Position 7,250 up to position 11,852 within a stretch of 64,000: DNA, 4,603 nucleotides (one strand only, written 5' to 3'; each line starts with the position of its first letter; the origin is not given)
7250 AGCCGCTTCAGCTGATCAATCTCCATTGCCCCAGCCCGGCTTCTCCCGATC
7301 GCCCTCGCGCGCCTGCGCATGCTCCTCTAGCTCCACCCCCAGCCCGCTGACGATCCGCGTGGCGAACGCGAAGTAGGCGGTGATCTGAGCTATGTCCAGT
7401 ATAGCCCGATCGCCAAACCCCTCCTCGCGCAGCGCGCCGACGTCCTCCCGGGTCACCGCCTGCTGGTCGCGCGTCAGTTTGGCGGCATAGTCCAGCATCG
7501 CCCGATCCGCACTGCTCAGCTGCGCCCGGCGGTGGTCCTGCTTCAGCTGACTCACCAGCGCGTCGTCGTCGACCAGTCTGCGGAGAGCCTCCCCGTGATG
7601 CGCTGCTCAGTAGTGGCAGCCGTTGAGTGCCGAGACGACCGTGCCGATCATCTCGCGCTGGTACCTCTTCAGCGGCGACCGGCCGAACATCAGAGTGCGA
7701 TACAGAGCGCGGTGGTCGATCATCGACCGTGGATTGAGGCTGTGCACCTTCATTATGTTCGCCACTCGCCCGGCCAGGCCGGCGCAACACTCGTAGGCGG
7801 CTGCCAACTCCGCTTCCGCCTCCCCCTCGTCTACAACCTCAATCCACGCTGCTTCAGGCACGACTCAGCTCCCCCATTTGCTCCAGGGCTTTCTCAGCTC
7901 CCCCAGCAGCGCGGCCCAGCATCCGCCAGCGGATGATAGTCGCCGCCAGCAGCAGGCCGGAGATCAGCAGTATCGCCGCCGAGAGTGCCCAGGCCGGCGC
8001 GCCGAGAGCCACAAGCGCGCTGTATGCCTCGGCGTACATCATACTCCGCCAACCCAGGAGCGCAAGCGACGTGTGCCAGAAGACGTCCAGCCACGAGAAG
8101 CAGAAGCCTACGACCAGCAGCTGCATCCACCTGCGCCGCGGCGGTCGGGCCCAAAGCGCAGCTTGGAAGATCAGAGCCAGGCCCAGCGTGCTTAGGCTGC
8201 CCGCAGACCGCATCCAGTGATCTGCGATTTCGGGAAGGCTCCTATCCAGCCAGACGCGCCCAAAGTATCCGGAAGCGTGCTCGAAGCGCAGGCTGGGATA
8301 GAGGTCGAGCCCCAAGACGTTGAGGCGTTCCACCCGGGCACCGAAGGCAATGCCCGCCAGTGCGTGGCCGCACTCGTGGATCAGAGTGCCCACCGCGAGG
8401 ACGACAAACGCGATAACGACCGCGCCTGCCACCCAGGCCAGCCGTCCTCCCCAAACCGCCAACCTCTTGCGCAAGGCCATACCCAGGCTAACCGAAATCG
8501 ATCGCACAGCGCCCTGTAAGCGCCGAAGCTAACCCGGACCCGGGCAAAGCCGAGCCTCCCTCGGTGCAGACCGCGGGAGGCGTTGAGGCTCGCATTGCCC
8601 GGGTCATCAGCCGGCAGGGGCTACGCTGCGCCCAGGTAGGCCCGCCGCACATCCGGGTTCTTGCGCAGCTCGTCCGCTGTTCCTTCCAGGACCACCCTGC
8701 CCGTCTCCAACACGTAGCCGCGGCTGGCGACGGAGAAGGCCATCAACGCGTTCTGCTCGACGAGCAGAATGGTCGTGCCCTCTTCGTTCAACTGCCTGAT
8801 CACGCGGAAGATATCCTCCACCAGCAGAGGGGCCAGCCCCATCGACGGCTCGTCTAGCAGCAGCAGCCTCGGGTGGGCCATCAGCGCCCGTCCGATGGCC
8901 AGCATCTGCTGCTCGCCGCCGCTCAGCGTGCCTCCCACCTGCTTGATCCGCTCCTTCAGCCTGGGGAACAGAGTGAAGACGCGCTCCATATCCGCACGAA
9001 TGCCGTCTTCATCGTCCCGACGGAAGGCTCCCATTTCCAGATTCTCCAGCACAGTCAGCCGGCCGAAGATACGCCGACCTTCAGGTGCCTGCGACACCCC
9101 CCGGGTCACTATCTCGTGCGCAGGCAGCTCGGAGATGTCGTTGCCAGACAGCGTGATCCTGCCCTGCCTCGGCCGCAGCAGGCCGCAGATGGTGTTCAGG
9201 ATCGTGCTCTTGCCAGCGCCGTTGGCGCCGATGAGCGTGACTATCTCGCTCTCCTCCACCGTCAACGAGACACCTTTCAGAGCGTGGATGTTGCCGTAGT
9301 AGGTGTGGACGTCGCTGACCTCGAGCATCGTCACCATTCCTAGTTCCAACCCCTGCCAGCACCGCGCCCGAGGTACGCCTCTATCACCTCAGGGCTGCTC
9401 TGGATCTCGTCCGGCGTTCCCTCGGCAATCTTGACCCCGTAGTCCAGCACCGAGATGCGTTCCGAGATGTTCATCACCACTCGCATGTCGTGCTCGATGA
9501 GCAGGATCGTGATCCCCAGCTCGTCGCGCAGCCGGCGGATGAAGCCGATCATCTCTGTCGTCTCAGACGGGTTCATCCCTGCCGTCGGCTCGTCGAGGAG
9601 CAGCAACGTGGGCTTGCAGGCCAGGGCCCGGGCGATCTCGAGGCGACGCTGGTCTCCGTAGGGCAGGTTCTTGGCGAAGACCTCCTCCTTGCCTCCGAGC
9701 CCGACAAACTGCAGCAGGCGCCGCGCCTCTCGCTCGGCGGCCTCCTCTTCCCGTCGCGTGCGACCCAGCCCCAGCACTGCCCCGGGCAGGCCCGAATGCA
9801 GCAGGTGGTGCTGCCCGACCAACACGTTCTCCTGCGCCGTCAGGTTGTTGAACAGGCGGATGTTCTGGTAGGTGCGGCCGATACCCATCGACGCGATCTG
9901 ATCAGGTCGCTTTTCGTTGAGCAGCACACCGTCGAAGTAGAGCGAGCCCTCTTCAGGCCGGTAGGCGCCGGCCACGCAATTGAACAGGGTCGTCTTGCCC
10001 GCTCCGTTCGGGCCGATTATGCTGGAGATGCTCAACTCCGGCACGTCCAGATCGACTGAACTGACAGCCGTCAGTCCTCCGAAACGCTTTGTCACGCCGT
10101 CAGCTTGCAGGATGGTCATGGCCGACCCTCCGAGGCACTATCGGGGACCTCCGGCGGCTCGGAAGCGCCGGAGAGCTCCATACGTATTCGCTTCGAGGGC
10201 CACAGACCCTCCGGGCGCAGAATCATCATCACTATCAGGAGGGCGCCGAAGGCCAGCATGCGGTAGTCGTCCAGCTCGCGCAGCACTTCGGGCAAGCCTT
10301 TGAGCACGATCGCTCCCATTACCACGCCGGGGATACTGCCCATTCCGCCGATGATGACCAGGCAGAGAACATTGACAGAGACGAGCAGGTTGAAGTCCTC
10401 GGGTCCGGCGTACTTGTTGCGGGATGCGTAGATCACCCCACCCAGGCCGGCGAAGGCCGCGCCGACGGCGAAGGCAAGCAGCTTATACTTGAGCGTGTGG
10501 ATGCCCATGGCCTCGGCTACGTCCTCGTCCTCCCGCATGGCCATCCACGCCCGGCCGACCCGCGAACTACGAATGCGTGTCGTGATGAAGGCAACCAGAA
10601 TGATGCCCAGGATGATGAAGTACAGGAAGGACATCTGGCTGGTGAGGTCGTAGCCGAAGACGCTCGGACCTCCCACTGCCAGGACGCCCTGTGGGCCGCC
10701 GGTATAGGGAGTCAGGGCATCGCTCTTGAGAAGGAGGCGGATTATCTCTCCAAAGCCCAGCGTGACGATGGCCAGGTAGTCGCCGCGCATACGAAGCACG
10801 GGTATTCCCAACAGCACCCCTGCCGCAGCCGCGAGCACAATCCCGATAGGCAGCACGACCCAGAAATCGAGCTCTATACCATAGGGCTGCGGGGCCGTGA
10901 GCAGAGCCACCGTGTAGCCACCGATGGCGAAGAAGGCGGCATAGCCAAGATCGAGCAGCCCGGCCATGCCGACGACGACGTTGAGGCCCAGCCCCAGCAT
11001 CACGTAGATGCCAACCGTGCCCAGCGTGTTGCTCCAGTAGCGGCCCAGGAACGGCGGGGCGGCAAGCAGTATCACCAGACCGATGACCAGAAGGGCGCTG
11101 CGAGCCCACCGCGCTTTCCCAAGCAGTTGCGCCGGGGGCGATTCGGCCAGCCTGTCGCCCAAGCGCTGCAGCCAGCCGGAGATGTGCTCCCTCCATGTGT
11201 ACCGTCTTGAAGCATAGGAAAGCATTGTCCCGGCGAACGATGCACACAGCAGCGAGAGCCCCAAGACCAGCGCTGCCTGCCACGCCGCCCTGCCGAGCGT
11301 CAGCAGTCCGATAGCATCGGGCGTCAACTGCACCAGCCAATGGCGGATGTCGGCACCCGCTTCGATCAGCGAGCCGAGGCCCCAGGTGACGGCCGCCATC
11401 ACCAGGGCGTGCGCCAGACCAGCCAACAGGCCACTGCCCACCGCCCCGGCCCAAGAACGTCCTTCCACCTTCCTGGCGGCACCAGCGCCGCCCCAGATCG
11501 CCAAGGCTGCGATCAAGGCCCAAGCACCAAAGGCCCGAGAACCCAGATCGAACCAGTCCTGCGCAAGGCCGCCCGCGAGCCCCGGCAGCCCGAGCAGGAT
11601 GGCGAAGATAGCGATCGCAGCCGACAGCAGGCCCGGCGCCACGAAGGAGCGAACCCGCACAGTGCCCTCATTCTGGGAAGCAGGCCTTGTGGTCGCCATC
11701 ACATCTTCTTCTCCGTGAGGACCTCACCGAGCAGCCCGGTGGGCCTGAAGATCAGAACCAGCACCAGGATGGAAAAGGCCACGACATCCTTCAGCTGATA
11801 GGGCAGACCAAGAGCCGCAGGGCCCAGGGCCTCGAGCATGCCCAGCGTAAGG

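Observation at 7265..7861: AhpD/CMD-family gene with in-frame TGA at the second Cys of the CxxC motif: candidate selenoprotein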

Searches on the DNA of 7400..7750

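Call 52: search_rna_families(source=window, start=7400, end=7750, threshold=evalue, max_evalue=10)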
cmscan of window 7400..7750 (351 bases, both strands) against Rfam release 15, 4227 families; matches with E-value up to 10: 0.
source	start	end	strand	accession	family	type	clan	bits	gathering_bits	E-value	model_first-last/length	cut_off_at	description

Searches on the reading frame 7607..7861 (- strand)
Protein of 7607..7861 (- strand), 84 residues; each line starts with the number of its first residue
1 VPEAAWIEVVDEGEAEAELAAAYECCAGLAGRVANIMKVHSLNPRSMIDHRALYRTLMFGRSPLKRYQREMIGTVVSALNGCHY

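Call 21: find_encoding_contigs(protein=window:7607-7861:-, flank=10000, max_places=6)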
Protein window:7607-7861:- (84 aa): 1 contig read that carries it; 1 place shown.
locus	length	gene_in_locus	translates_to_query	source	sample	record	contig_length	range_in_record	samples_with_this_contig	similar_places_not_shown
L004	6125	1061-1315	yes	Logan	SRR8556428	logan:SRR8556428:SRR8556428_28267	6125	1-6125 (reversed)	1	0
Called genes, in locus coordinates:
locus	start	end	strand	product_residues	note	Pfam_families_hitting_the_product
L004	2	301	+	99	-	?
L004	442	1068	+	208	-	-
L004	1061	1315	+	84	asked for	-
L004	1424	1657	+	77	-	-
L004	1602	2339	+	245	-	PF06026:Rib_5-P_isom_A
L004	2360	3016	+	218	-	PF00834:Ribul_P_3_epim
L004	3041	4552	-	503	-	PF00749:tRNA-synt_1c, PF19269:Anticodon_2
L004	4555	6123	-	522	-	?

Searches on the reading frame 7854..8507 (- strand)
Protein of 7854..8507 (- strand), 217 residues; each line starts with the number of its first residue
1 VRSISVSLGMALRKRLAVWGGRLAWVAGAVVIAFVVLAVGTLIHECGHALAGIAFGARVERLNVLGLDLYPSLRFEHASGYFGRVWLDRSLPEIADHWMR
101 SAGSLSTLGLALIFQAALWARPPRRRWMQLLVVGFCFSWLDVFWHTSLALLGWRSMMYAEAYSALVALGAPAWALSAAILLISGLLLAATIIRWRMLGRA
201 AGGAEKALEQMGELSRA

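Call 40: search_protein_families(library=pfam, proteins=[window:7854-8507:-], max_evalue=0.001)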
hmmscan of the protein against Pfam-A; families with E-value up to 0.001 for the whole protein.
window:7854-8507:- (217 aa): 0 families

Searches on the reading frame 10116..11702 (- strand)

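Call 41: search_protein_families(library=pfam, proteins=[window:10116-11702:-], max_evalue=0.001)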
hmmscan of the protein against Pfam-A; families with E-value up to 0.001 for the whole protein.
window:10116-11702:- (528 aa): 1 family
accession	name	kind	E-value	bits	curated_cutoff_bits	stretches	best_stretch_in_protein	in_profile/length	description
PF02653.21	BPD_transp_2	-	6.6e-49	166.9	26.8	1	224-493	3-269/269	Branched-chain amino acid transport system / permease component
